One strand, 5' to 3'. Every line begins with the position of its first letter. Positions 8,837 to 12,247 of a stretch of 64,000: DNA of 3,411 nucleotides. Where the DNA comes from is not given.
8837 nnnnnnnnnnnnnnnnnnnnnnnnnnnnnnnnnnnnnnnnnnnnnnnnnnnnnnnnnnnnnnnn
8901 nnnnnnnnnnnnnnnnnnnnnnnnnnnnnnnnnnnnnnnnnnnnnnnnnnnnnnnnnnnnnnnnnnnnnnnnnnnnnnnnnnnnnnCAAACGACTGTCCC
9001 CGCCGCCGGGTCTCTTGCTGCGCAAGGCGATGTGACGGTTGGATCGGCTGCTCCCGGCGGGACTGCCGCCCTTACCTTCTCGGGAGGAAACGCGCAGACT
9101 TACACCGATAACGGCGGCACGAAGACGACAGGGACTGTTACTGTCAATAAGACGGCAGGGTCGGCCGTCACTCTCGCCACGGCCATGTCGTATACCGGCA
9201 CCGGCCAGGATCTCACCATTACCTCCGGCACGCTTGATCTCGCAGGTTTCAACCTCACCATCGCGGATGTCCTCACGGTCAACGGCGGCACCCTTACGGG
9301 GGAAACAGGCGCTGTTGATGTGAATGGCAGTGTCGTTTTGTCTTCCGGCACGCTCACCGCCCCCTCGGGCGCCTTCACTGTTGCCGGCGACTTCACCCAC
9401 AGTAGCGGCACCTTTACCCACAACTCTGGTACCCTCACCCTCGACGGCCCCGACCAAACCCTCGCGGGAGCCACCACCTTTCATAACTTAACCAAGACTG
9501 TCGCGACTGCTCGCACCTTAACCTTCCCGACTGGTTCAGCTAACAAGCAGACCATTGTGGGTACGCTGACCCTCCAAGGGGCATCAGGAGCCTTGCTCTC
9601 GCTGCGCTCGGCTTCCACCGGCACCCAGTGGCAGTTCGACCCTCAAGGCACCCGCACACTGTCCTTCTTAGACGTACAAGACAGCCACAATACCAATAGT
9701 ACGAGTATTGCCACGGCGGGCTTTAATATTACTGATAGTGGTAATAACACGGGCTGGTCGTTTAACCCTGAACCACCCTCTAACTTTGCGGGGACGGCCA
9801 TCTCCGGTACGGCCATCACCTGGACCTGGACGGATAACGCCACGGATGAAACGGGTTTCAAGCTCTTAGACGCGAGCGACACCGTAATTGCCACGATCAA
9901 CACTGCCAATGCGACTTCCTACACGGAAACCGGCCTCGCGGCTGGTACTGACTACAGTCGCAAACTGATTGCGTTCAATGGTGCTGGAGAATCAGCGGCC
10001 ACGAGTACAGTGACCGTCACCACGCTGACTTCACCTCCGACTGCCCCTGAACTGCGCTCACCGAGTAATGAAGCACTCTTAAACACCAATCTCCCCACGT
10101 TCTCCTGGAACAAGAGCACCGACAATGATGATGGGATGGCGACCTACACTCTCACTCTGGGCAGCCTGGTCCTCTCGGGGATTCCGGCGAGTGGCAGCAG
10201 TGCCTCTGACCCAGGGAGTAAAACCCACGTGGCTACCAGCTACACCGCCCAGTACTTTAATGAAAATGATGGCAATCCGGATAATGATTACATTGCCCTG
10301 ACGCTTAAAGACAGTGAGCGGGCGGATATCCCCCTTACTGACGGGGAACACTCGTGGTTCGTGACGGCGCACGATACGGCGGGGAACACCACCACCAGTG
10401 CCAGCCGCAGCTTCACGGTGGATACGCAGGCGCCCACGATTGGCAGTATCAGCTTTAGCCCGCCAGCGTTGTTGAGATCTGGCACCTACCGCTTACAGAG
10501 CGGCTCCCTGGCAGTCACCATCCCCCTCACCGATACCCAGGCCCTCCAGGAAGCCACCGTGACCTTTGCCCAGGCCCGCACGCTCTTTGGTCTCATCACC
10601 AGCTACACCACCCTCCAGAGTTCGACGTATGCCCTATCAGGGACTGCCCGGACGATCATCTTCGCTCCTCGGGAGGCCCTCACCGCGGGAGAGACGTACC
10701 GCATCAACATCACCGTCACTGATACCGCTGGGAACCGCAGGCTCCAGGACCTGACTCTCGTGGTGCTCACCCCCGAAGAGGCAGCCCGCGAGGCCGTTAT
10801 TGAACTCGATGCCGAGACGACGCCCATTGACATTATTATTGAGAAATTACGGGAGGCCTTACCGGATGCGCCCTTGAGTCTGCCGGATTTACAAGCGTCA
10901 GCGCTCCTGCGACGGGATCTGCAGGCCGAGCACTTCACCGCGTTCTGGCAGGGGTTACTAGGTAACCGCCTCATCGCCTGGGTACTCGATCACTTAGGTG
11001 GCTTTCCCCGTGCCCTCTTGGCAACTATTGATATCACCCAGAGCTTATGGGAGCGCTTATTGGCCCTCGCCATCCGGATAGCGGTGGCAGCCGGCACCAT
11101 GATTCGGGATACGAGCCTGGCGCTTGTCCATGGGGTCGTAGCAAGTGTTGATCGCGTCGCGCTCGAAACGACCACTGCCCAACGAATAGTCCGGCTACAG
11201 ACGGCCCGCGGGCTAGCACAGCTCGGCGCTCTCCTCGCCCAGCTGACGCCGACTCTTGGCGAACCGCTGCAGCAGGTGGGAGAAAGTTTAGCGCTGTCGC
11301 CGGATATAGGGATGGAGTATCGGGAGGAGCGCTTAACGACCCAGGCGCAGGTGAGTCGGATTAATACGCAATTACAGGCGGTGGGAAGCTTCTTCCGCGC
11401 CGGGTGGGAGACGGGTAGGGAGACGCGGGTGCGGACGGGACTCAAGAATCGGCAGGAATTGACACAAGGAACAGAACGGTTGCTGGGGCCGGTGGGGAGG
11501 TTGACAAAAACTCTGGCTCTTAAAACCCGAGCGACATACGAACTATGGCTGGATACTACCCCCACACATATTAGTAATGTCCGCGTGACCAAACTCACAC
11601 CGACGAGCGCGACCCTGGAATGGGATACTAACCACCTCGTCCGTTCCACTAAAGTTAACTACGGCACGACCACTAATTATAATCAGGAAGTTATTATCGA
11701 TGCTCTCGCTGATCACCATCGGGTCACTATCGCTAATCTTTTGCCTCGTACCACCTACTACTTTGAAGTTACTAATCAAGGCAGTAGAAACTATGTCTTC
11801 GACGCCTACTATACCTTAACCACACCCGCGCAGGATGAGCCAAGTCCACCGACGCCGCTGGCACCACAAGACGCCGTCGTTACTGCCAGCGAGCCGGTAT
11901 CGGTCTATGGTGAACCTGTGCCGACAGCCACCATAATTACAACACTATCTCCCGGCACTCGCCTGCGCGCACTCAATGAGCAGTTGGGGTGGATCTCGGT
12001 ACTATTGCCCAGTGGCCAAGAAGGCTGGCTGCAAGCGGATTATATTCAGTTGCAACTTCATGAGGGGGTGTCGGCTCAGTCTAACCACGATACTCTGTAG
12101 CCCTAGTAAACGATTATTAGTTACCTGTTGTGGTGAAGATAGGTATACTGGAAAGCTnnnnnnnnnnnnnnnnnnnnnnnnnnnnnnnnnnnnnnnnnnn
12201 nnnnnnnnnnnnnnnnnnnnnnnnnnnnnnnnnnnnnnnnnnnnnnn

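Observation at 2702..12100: Giant 3132-aa surface protein with a propeller, solenoid, FN3 and SH3b architecture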

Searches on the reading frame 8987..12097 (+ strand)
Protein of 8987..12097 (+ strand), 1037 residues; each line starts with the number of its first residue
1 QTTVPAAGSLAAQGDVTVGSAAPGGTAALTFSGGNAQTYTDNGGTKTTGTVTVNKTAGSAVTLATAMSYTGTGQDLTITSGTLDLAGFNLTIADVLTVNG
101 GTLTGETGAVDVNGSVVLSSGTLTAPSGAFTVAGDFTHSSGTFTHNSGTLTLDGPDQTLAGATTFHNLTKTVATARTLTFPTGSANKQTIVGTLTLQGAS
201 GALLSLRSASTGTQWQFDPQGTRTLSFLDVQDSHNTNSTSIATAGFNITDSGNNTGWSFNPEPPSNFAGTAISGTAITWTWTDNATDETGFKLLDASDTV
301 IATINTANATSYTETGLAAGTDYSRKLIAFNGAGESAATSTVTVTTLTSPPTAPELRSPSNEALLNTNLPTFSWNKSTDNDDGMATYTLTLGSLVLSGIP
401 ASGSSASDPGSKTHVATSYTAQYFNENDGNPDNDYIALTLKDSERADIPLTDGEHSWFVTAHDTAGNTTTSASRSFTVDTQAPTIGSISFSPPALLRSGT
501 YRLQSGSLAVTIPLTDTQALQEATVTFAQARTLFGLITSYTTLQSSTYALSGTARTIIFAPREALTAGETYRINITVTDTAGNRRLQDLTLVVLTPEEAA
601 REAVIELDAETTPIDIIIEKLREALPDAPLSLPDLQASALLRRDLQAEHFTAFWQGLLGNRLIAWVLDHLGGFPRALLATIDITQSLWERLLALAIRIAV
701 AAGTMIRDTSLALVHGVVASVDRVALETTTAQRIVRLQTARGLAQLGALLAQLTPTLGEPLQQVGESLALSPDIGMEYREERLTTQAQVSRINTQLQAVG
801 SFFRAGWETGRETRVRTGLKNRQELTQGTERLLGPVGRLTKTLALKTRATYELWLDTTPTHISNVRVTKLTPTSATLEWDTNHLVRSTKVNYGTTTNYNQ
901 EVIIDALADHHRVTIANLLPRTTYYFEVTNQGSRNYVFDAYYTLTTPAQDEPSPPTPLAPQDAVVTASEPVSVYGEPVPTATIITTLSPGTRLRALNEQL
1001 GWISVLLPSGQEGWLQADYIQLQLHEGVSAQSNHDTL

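Call 60: predict_structure(alignment_id=A2)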
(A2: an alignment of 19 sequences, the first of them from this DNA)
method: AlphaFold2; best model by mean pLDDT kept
length: 1037 residues; sequences in the alignment: 19
mean_pLDDT: 69.3   pTM: 0.43
mean pLDDT of the five models: 69.3, 69.0, 68.7, 65.7, 65.2
residues with pLDDT >= 90: 256; 70-90: 262; 50-70: 247; < 50: 272
segments of 3 or more residues with pLDDT < 50: 1-3, 20-23, 351-373, 375-381, 403-411, 429-433, 442-448, 481-500, 504-506, 603-612, 624-659, 661-664, 667-728, 775-777, 800-843, 845-849, 1026-1037
pLDDT, mean of each block of 10 residues (from residue 1): 51 58 58 68 59 66 67 77 81 88 83 92 88 92 86 93 93 95 87 93 94 93 91 83 70 86 94 97 93 97 97 97 97 90 89 36 37 45 61 65 44 52 53 50 49 66 65 55 34 33 54 69 87 68 86 73 75 85 81 63 47 50 45 45 44 48 49 35 41 43 41 47 48 62 71 67 72 49 57 55 45 44 44 44 49 56 86 93 84 88 88 94 89 63 85 59 91 85 93 90 91 94 62 38
secondary structure, 60 per line:
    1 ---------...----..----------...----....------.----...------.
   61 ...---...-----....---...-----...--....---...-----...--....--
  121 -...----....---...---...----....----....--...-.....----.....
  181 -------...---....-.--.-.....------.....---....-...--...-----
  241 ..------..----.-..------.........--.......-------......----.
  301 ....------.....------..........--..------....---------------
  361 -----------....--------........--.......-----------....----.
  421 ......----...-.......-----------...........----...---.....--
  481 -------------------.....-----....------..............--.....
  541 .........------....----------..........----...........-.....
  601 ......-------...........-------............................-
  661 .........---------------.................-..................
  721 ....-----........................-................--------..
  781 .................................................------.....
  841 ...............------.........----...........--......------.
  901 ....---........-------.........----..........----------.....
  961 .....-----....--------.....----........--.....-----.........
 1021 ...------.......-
elements in order (helices of 4 or more, strands of 3 or more residues): E10-12 E29-31 E36-39 E51-53 E60-63 E67-69 E75-78 E82-84 E90-92 E95-98 E102-104 E110-112 E115-118 E122-124 E129-132 E136-138 E142-144 E149-152 E157-160 E163-165 E167-171 E176-180 E188-190 E194-197 E204-208 E215-219 E223-226 E228-230 E233-235 E265-273 E276-282 E290-295 E300-304 E311-315 E322-331 E342-345 E372-375 E384-391 E394-400 E412-415 E420-426 E435-441 E453-463 E468-470 E474-478 E500-504 E510-513 E520-533 E536-549 E556-559 E570-579 E584-594 H596-606 H614-624 H632-659 H661-669 H685-701 H703-724 H730-753 H755-770 H779-829 H836-855 E862-870 E875-885 E888-893 E900-904 E908-915 E923-931 E936-945 E956-965 E971-974 E983-987 E992-999 E1002-1006 E1012-1016 E1020-1023 H1030-1036

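Call 62: fold_search(model_id=the predicted structure, library=pdb)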
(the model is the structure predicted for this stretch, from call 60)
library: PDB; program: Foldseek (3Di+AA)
matches with E <= 10: 1832; with E <= 0.001: 256
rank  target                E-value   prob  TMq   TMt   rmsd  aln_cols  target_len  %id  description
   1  8v2b_B                1.9e-09  1.00  0.09  0.14  24.5       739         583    8  Cryo-EM structure of mouse type II OSM receptor complex: model for full extracellular assembly (released 2024-11-20)
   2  8v29_B                5.4e-09  1.00  0.09  0.14  25.2       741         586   10  Cryo-EM structure of human type I OSM receptor complex: model for full extracellular assembly (released 2024-11-20)
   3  8qy5_A                7.4e-09  1.00  0.09  0.14  24.0       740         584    8  Structure of interleukin 6. (released 2024-02-21)
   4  8qy6_A                7.4e-09  1.00  0.09  0.14  23.7       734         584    8  Structure of interleukin 6 (gp130 P496L mutant). (released 2024-02-21)
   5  3t1w                  8.9e-09  1.00  0.09  0.23  34.5       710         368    8  Structure of the four-domain fragment Fn7B89 of oncofetal fibronectin (released 2012-03-21)
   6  8qy4_C                1.6e-08  1.00  0.09  0.14  23.6       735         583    9  Structure of interleukin 11 (gp130 P496L mutant). (released 2024-02-21)
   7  3l5h_A                1.8e-08  1.00  0.09  0.14  23.9       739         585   10  Crystal structure of the full ectodomain of human gp130: New insights into the molecular assembly of receptor complexe (released 2010-05-19)
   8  5e7l                  4.5e-08  1.00  0.09  0.27  21.9       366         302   12  Crystal structure of mouse CNTN2 FN1-FN3 domains (released 2016-08-31)
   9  6iaa_A                5.1e-08  1.00  0.10  0.12  26.9       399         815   17  hRobo2 ectodomain (released 2019-03-13)
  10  7mrk_D                5.3e-08  1.00  0.07  0.24  24.4       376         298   12  Chicken CNTN4 APP complex (released 2022-01-05)
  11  6tpw                  5.3e-08  1.00  0.09  0.21  33.9       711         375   10  Crystal structures of FNIII domain one through four of the human leucocyte common antigen-related protein ( LAR) (released 2020-05-13)
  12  8d82_A                7.7e-08  1.00  0.08  0.14  25.1       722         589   10  Cryo-EM structure of human IL-6 signaling complex in detergent: model containing full extracellular domains (released 2023-03-29)
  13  4pbx                  1.3e-07  1.00  0.08  0.15  18.9       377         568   14  Crystal structure of the six N-terminal domains of human receptor protein tyrosine phosphatase sigma (released 2014-11-12)
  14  4yfd_A                1.4e-07  1.00  0.08  0.16  34.5       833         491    9  Crystal structure PTP delta Ig1-Fn2 in complex with IL-1RAcP (released 2015-05-06)
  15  2yn5_A                1.4e-07  1.00  0.07  0.20  26.8       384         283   13  Structural insight into the giant calcium-binding adhesin SiiE: implications for the adhesion of Salmonella enterica t (released 2013-04-03)
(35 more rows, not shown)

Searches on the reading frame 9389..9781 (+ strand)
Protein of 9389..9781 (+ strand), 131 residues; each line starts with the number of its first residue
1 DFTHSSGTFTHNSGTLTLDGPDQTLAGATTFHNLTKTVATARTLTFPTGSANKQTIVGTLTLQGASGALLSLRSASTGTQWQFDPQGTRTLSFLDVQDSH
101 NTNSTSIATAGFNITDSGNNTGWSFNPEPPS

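Call 59: search_protein_families(library=pfam, proteins=[window:9389-9781:+], max_evalue=5)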
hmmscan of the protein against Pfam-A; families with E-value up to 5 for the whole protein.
window:9389-9781:+ (131 aa): 1 family
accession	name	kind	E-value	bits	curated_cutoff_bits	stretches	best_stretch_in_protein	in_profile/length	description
PF12951.13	PATR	-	0.12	12.9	27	1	13-30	6-22/30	Passenger-associated-transport-repeat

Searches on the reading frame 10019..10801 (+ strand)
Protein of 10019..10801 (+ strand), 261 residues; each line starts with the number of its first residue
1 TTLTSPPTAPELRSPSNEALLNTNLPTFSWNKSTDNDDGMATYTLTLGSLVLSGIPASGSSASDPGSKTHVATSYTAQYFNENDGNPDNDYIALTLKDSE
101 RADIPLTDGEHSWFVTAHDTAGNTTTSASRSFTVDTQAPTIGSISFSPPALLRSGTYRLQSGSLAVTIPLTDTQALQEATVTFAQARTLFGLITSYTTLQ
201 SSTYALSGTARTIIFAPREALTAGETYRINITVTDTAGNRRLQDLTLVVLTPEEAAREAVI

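Call 59: search_protein_families(library=pfam, proteins=[window:10019-10801:+], max_evalue=5)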
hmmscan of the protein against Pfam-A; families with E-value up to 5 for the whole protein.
window:10019-10801:+ (261 aa): 8 families
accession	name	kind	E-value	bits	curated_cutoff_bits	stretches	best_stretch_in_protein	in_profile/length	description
PF19077.6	Big_13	-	6.6e-14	52.7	27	2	104-136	70-102/102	Bacterial Ig-like domain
PF12245.14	Big_3_2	-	1.6e-05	25.5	23.3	2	84-135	68-121/122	Bacterial Ig-like domain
PF13750.12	Big_3_3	-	2.6e-05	24.4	27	2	220-241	117-138/157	Bacterial Ig-like domain (group 3)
PF13205.12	Big_5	-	0.0001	23.4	23.6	1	197-242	47-95/105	Bacterial Ig-like domain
PF25788.1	Ig_Rha78A_N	-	0.057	14.1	27.4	0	204-239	54-89/105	Rha78A-like, N-terminal immunoglobulin domain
PF19076.6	CshA_repeat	-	0.13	13.3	27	1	194-240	50-94/103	Surface adhesin CshA repetitive domain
PF01835.25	MG2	-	0.14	13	32.8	0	213-253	3-44/96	MG2 domain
PF15418.12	DUF4625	-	0.16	12.7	27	0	216-247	99-128/131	Domain of unknown function (DUF4625)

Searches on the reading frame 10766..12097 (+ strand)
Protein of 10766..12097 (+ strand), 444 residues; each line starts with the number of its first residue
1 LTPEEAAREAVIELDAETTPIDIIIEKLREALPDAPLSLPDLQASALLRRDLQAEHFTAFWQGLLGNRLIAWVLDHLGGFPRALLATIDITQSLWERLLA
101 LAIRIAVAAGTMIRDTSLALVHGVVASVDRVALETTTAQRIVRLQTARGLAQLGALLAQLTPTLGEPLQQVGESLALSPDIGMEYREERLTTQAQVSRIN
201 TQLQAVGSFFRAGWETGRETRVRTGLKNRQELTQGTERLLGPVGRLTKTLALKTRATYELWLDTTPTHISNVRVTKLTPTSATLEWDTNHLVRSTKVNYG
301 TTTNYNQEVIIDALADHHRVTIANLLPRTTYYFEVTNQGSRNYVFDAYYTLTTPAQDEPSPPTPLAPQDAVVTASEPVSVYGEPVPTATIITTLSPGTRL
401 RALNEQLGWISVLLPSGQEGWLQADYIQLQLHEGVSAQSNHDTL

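Call 22: find_homologous_proteins(query=window:10766-12097:+)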
Query window:10766-12097:+ (444 aa): 1 proteins with E <= 0.001 among 8000 candidates.
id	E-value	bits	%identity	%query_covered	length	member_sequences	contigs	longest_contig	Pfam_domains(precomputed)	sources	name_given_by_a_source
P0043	1.4e-68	250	49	59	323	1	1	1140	PF08239.18,PF00041.28,PF16656.12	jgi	-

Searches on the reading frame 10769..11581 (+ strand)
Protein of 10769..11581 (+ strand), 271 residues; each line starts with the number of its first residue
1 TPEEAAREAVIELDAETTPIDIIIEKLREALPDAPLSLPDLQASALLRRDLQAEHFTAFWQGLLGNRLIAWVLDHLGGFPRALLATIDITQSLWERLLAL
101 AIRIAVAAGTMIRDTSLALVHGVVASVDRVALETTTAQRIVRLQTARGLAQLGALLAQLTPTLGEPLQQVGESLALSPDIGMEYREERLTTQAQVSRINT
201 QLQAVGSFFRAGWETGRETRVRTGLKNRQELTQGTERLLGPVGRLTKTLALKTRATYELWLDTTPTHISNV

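Call 59: search_protein_families(library=pfam, proteins=[window:10769-11581:+], max_evalue=5)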
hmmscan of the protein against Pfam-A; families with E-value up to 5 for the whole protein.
window:10769-11581:+ (271 aa): 0 families

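Call 97: search_solved_structures(query=window:10772-11557:+, max_evalue=10)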
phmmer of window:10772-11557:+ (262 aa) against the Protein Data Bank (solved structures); distinct sequences matched with E-value up to 10: 4.
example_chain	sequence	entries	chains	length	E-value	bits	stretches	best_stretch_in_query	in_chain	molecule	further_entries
5h5u_I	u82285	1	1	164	0.51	13.5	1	12-82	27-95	50S ribosomal protein L10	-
6lkq_n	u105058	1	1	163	0.51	13.4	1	12-82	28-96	50S ribosomal protein L10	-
5gad_I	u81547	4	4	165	0.52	13.4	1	12-82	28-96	50S ribosomal protein L10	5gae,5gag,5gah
5gaf_I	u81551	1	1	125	1.2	12.2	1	12-81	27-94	50S ribosomal protein L10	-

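Call 98: search_protein_families(library=ncbifam, proteins=[window:10772-11557:+], max_evalue=1)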
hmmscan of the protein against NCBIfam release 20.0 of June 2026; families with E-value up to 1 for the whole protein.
window:10772-11557:+ (262 aa): 0 families
